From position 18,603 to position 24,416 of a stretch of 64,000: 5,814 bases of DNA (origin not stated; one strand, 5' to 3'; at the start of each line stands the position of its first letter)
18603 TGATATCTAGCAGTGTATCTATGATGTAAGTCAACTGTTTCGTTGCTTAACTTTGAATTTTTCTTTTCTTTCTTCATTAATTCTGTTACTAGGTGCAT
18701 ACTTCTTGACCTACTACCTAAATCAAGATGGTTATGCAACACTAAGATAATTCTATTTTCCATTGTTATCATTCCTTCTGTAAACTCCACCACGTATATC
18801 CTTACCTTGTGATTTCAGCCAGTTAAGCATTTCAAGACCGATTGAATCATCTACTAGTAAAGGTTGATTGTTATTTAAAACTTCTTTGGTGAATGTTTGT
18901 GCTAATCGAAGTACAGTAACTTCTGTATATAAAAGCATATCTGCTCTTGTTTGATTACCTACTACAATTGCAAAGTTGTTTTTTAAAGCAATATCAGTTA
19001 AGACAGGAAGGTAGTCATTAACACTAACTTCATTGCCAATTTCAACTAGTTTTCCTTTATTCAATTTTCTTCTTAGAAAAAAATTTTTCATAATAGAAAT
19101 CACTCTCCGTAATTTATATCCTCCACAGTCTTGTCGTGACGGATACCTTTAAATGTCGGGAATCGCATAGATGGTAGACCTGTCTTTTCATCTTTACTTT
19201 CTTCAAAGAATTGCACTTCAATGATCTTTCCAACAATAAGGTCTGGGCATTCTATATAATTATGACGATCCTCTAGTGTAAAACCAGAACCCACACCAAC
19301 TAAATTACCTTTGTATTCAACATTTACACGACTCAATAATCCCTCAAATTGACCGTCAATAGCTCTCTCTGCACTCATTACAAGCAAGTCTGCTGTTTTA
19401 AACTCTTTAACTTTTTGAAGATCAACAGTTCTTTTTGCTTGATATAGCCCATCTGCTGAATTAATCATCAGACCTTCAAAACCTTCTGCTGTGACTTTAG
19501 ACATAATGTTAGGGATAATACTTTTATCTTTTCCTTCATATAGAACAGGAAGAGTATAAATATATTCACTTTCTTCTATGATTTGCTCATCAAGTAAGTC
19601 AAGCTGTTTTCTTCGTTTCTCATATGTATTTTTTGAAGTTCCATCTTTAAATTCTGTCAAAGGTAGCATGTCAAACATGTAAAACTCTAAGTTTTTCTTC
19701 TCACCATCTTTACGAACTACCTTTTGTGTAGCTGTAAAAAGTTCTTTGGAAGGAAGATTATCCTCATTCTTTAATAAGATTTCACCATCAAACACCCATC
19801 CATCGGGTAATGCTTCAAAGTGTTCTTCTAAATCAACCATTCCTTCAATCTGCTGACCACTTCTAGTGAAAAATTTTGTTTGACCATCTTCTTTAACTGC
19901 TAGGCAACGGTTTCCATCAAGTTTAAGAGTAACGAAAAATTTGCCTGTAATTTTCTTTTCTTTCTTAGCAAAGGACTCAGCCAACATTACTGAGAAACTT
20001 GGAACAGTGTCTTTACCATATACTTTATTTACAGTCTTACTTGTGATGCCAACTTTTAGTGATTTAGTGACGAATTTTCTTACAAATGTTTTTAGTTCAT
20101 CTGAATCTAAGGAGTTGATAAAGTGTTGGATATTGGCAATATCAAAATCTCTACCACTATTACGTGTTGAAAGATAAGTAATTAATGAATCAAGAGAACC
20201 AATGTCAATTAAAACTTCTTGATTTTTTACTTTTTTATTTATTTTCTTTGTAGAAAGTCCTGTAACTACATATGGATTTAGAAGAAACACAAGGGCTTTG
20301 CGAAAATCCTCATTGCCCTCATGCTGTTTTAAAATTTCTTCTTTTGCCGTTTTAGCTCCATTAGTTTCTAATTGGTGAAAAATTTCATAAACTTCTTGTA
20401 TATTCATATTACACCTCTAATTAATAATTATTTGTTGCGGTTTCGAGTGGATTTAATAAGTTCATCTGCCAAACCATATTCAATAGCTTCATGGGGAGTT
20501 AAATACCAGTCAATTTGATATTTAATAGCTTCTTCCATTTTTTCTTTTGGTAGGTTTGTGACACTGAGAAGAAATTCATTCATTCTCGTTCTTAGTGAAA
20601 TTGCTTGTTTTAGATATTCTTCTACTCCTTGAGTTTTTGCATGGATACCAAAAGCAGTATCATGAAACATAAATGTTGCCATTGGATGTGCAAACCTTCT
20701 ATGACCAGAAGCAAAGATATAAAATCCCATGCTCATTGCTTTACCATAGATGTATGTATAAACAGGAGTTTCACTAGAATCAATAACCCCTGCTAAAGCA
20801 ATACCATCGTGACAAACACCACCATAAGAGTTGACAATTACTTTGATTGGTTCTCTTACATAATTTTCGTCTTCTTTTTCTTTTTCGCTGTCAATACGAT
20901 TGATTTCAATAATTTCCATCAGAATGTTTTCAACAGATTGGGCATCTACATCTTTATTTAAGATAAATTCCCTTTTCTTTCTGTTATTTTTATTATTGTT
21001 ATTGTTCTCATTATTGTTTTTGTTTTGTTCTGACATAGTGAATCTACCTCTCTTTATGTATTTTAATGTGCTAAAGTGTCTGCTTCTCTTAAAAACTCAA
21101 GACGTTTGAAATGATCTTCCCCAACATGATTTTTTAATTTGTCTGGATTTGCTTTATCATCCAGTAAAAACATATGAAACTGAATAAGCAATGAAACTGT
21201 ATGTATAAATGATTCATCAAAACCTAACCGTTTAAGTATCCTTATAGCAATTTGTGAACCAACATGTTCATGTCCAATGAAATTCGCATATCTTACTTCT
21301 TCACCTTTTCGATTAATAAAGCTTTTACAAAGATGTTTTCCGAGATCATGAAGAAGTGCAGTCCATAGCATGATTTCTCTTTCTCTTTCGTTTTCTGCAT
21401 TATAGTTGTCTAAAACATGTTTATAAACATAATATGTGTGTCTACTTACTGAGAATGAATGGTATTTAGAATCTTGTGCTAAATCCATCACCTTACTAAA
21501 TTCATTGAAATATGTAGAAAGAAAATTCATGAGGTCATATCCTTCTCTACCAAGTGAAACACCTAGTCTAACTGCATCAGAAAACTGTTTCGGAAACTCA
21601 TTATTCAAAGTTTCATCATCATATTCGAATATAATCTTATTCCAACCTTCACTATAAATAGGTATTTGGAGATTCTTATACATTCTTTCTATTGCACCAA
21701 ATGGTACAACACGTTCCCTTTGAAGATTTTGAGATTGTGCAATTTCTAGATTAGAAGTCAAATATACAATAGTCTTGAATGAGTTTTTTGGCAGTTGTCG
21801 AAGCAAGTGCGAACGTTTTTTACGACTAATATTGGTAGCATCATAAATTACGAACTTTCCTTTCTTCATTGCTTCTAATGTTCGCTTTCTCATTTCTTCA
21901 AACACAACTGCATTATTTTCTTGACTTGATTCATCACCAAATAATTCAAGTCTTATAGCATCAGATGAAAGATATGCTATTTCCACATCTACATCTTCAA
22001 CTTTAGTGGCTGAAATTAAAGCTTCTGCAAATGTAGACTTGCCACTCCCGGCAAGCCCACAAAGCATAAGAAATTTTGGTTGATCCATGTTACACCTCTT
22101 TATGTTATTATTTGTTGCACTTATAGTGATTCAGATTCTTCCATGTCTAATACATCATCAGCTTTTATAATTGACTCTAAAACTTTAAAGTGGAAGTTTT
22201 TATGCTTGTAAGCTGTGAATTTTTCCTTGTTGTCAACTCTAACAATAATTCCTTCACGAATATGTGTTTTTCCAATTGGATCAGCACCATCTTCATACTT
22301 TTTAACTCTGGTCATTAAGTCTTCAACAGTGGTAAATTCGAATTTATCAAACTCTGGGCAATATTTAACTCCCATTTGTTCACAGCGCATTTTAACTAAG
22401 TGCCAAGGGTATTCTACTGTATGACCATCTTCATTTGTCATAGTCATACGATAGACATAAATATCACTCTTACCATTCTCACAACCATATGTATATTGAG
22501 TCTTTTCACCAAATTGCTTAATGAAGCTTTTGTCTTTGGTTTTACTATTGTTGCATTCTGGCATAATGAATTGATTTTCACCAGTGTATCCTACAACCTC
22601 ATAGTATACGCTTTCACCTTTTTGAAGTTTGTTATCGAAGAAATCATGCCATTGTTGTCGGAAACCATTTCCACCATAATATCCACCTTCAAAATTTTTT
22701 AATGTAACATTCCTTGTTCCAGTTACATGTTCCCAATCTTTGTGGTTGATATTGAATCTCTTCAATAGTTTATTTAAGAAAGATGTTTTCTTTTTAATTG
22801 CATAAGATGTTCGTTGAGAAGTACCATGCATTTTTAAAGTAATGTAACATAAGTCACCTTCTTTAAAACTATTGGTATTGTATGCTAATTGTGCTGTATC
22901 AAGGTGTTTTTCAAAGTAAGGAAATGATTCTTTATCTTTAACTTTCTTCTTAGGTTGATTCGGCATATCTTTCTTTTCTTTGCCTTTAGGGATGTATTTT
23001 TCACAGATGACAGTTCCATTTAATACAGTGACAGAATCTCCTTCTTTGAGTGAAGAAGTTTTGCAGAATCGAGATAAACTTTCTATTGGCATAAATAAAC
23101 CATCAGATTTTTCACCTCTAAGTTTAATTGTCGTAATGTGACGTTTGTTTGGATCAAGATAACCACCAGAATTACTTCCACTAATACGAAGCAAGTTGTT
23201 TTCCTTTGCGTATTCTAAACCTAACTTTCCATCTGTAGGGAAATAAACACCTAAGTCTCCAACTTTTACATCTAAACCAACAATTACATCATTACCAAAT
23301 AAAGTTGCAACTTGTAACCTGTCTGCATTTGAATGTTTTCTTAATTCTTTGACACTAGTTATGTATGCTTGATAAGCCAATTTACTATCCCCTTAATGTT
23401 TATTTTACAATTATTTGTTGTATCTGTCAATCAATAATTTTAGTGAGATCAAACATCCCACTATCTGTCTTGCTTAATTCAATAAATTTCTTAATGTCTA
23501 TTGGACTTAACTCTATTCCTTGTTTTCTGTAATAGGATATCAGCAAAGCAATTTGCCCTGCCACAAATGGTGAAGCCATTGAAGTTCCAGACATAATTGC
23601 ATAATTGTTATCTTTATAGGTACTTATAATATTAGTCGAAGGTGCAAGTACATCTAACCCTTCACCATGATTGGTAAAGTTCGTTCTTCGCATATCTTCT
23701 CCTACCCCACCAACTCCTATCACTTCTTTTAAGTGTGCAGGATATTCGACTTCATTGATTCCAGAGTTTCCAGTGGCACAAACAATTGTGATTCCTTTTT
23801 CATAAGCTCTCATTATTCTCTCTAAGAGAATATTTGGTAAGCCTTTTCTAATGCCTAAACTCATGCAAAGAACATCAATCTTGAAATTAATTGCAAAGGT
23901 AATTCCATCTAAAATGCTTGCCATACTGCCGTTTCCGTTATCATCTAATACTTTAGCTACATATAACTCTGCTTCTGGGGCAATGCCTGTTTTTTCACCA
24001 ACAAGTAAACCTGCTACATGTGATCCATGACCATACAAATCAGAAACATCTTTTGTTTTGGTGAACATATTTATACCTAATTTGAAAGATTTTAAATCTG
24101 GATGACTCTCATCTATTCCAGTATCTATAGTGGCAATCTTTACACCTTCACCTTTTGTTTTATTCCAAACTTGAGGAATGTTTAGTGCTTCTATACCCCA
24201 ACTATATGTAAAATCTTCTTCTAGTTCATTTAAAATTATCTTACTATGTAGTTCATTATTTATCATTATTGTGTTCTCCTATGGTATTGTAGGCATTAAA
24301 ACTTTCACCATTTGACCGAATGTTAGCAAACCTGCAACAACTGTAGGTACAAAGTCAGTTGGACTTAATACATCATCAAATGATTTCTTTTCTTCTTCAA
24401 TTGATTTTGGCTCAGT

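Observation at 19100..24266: RNA end-healing and sealing cassette (Pnk kinase fused to C-terminal HD; RNA ligase with tRNA-binding OB domain) flanked by ClpP-like and subtilisin-like proteases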

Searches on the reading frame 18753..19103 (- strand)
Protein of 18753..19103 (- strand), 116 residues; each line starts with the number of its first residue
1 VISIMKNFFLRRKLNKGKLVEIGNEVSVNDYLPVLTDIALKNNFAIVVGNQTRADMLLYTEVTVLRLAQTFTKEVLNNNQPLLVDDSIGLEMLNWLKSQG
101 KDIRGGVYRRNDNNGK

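Call 3: search_protein_families(library=pfam, proteins=[window:18753-19103:-], max_evalue=0.01)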
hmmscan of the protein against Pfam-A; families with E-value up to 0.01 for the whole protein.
window:18753-19103:- (116 aa): 0 families

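Call 7: search_protein_families(library=phrogs, proteins=[window:18753-19103:-], max_evalue=0.001)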
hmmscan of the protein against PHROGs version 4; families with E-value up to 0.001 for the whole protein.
window:18753-19103:- (116 aa): 0 families

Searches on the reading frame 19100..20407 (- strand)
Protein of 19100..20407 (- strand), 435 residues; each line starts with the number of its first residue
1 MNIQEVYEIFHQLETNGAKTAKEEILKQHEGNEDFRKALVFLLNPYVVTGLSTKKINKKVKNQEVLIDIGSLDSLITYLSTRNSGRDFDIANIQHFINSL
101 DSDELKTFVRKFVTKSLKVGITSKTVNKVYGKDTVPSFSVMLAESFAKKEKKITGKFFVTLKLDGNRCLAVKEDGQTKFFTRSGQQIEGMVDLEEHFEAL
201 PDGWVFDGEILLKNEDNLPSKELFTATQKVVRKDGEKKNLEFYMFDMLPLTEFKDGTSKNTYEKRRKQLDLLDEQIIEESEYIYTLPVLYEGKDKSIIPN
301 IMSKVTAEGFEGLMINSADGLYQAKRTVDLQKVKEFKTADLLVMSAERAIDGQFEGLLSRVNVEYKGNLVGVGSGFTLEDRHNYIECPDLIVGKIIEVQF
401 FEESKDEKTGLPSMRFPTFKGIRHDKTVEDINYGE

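Call 3: search_protein_families(library=pfam, proteins=[window:19100-20407:-], max_evalue=0.01)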
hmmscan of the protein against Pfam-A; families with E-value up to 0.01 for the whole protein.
window:19100-20407:- (435 aa): 4 families
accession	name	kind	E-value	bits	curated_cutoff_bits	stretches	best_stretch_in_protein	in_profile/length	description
PF01068.26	DNA_ligase_A_M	-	4.7e-20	72.6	26.2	1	141-334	2-204/204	ATP dependent DNA ligase domain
PF14743.12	DNA_ligase_OB_2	-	2.5e-09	37.4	28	1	352-423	4-66/66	DNA ligase OB-like domain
PF09414.15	RNA_ligase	-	8.8e-05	23.2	27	1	156-321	2-161/171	RNA ligase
PF04679.21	DNA_ligase_A_C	-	0.00072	20.4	27.5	1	381-426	59-94/94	ATP dependent DNA ligase C terminal region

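Call 7: search_protein_families(library=phrogs, proteins=[window:19100-20407:-], max_evalue=0.001)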
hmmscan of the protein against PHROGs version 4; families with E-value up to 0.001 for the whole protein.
window:19100-20407:- (435 aa): 2 families
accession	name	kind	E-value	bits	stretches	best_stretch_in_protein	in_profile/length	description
phrog_114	-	DNA, RNA and nucleotide metabolism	2.9e-92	311.2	1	1-430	86-505/634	ATP-dependent DNA ligase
phrog_12420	-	DNA, RNA and nucleotide metabolism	2.7e-18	67.3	1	3-130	4-128/133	ATP-dependent DNA ligase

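Call 38: search_protein_families(library=ncbifam, proteins=[window:19100-20407:-], max_evalue=0.01)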
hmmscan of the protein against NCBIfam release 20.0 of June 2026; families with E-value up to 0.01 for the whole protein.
window:19100-20407:- (435 aa): 12 families
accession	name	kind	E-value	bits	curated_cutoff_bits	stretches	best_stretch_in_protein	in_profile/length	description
NF006701.0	PRK09247.1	equivalog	2.1e-21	76.5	543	1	134-327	202-398/540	ATP-dependent DNA ligase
NF006592.0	PRK09125.1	equivalog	5.3e-21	74.9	200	1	133-425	24-282/283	DNA ligase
TIGR04120.1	DNA_lig_bact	equivalog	4.7e-20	72.1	400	1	135-328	199-390/526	cisplatin damage response ATP-dependent DNA ligase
TIGR02779.1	NHEJ_ligase_lig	equivalog_domain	7.2e-19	68.1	227.75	1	153-381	11-234/302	non-homologous end-joining DNA ligase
TIGR00574.1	dnl1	superfamily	2.3e-18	66.2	217.8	1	141-346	173-393/527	ATP-dependent DNA ligase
NF002868.0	PRK03180.1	equivalog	1.1e-17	64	641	1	142-363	188-408/509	ATP-dependent DNA ligase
TIGR02776.1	NHEJ_ligase_prk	equivalog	1.8e-17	63.5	373.2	1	160-380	10-224/587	DNA ligase D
NF004628.0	PRK05972.1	subfamily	8.5e-17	60.5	895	1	139-378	245-474/870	ATP-dependent DNA ligase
NF007210.0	PRK09632.1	equivalog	2.8e-16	59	989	1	121-381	461-709/781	ATP-dependent DNA ligase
NF006078.0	PRK08224.1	equivalog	1.7e-14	53.5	296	1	137-386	8-252/350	ATP-dependent DNA ligase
NF005796.0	PRK07636.1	subfamily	7.7e-12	44.9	337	1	155-367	18-215/275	ATP-dependent DNA ligase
NF041331.1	LigA_Halo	equivalog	7.5e-06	24.7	830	1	155-348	247-441/552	ATP-dependent DNA ligase LigA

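Call 89: search_protein_families(library=padloc, proteins=[window:19100-20407:-], max_evalue=0.001)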
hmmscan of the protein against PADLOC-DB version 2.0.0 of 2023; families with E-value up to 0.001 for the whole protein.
window:19100-20407:- (435 aa): 0 families

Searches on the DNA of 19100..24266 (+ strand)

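Call 4: search_dna_similar(query=window:19100-24266:+, collection=phages, mode=near, max_rows=25)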
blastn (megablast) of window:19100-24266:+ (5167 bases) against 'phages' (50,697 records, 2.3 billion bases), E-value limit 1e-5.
No match.

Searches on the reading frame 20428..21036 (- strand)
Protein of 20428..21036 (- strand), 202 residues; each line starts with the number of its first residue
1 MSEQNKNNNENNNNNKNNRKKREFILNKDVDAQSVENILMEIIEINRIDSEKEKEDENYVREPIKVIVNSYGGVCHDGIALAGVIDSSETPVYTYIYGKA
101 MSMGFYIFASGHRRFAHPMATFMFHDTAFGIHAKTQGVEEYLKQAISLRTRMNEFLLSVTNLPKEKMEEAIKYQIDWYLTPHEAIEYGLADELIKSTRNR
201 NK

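Call 3: search_protein_families(library=pfam, proteins=[window:20428-21036:-], max_evalue=0.01)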
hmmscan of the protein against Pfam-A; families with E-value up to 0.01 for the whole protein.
window:20428-21036:- (202 aa): 2 families
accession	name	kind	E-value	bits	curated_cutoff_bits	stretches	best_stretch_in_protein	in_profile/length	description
PF00574.28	CLP_protease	-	4.7e-25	89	20.2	1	20-196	15-181/182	Clp protease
PF25145.1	NfeD1b_N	-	0.0076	16.3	40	0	62-111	32-81/189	NfeD1b, N-terminal domain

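Call 7: search_protein_families(library=phrogs, proteins=[window:20428-21036:-], max_evalue=0.001)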
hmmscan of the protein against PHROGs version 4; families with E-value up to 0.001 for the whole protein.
window:20428-21036:- (202 aa): 10 families
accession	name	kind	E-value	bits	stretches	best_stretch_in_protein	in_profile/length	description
phrog_94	-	head and packaging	6e-28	99.7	1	27-199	86-255/622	head maturation protease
phrog_1827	-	other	2.9e-16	60.4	1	63-184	54-173/202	ATP-dependent protease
phrog_2976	-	head and packaging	4.7e-14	53.9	1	25-199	11-187/394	head maturation protease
phrog_1684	-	head and packaging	3.5e-13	50.7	1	62-196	73-205/284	head maturation protease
phrog_133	-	head and packaging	1.5e-11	44.7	1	63-199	50-184/668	head maturation protease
phrog_5410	-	other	1.6e-09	38.5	1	62-133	56-127/323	ATP-dependent protease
phrog_23753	-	head and packaging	2.8e-06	28.2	1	61-193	41-171/298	head maturation protease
phrog_53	-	head and packaging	5e-06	26.9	1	65-121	121-186/583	head maturation protease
phrog_3348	-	unknown function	1.5e-05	25.5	1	63-196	69-200/386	-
phrog_33547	-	unknown function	0.00013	22.1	1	61-192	29-157/357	-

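Call 38: search_protein_families(library=ncbifam, proteins=[window:20428-21036:-], max_evalue=0.01)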
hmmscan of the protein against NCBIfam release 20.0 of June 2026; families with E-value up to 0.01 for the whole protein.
window:20428-21036:- (202 aa): 11 families
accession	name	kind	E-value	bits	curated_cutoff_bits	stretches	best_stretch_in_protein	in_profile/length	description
NF009205.0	PRK12553.1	subfamily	4.5e-21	75.4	228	1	3-199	19-207/211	ATP-dependent Clp protease proteolytic subunit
NF001368.0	PRK00277.1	subfamily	7.3e-21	75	249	1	20-199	31-200/203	ATP-dependent Clp protease proteolytic subunit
TIGR00493.1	clpP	equivalog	1e-17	64.5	308.6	1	20-195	26-191/192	ATP-dependent Clp endopeptidase proteolytic subunit ClpP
NF011090.0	PRK14513.1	equivalog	1.3e-17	64.3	347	1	61-200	57-196/201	ATP-dependent Clp protease proteolytic subunit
NF045542.1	Clp_rel_HeadMat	equivalog_domain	1.2e-14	54.6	120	1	49-193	22-165/165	head maturation protease, ClpP-related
NF011089.0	PRK14512.1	equivalog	4.1e-14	52.8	251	1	5-198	12-195/200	ATP-dependent Clp protease proteolytic subunit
NF045540.1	scaf_prot_MCP1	exception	1.3e-13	50.6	475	1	61-198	30-165/652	ClpP-like prohead protease/major capsid protein fusion protein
NF009203.0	PRK12551.1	equivalog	3.9e-13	49.6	359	1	25-196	29-190/196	ATP-dependent Clp protease proteolytic subunit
NF009204.0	PRK12552.1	equivalog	1.2e-11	44.5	263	1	63-199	72-217/225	ATP-dependent Clp protease proteolytic subunit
NF011091.0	PRK14514.1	equivalog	4.9e-07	29.6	361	1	63-195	86-218/221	ATP-dependent Clp endopeptidase proteolytic subunit ClpP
TIGR00706.1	SppA_dom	equivalog_domain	0.0065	16.1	155.45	1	56-121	27-94/208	signal peptide peptidase SppA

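Call 66: search_solved_structures(query=window:20428-21036:-, max_evalue=0.00001, show_alignments=2)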
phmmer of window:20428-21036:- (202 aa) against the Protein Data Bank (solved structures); distinct sequences matched with E-value up to 0.00001: 93 (the best 60 are shown).
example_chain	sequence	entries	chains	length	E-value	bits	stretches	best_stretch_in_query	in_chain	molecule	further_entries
6hwm_A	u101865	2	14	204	3e-16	63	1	60-195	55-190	ATP-dependent Clp protease proteolytic subunit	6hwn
29hb_A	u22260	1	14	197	2.5e-14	56.8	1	26-197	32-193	ATP-dependent Clp protease proteolytic subunit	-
7uiv_H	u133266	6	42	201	2.2e-13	53.7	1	61-200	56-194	ATP-dependent Clp protease proteolytic subunit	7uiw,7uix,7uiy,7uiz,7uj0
6wr2_h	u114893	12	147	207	3.2e-13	53.1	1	61-201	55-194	ATP-dependent Clp protease proteolytic subunit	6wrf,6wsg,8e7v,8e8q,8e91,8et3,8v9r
6cfd_A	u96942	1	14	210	4e-13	52.8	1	62-197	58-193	ATP-dependent Clp protease proteolytic subunit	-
8r05_A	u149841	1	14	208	5.4e-13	52.4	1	62-194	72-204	ATP-dependent Clp protease proteolytic subunit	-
6ppe_A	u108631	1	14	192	7.8e-13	51.8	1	61-194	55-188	ATP-dependent Clp protease proteolytic subunit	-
1yg8_A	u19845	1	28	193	8e-13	51.8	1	61-194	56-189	ATP-dependent Clp protease proteolytic subunit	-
3hln_A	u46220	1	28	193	8e-13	51.8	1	61-194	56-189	ATP-dependent Clp protease proteolytic subunit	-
1tyf_A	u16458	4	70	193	8e-13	51.8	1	61-194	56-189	CLP PEPTIDASE | ATP-dependent Clp protease proteolytic subunit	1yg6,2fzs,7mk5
3mt6_R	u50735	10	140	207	9.7e-13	51.5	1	61-194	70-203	ATP-dependent Clp protease proteolytic subunit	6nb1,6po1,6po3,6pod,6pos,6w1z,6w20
6uqe_G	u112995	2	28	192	1.1e-12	51.4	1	61-194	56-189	ATP-dependent Clp protease proteolytic subunit | ATP-dependent Clp endopeptidase proteolytic subunit ClpP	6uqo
3kti_A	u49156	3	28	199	1.2e-12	51.2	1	62-200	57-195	ATP-dependent Clp protease proteolytic subunit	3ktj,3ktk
7fep_A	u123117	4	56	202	1.3e-12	51.2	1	62-200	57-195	ATP-dependent Clp protease proteolytic subunit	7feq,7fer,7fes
8qyf_A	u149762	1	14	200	1.3e-12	51.1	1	22-198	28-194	ATP-dependent Clp protease proteolytic subunit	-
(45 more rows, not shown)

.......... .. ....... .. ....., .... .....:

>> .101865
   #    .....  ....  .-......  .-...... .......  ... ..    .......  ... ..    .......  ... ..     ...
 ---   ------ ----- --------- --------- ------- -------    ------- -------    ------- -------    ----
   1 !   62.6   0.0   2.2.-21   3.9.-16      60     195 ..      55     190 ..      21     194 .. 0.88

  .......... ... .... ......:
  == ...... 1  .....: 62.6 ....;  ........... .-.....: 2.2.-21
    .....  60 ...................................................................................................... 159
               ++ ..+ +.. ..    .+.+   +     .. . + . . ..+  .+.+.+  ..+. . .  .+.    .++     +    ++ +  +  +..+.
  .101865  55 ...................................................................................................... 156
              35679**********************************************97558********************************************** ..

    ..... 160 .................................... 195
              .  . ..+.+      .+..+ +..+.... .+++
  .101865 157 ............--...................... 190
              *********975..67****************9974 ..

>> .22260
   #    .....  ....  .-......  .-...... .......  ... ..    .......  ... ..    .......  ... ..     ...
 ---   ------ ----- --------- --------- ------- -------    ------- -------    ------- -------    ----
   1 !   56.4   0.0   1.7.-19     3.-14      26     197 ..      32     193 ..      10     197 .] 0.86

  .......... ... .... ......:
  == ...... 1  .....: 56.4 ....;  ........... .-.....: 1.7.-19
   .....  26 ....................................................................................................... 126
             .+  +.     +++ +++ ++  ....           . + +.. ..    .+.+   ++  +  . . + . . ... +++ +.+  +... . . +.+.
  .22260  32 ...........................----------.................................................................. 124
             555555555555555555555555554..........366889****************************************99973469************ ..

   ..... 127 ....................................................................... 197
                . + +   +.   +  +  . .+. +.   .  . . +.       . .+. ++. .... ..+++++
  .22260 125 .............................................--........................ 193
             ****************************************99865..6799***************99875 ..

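Call 89: search_protein_families(library=padloc, proteins=[window:20428-21036:-], max_evalue=0.001)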
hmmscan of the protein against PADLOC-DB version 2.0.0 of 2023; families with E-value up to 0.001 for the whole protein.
window:20428-21036:- (202 aa): 0 families
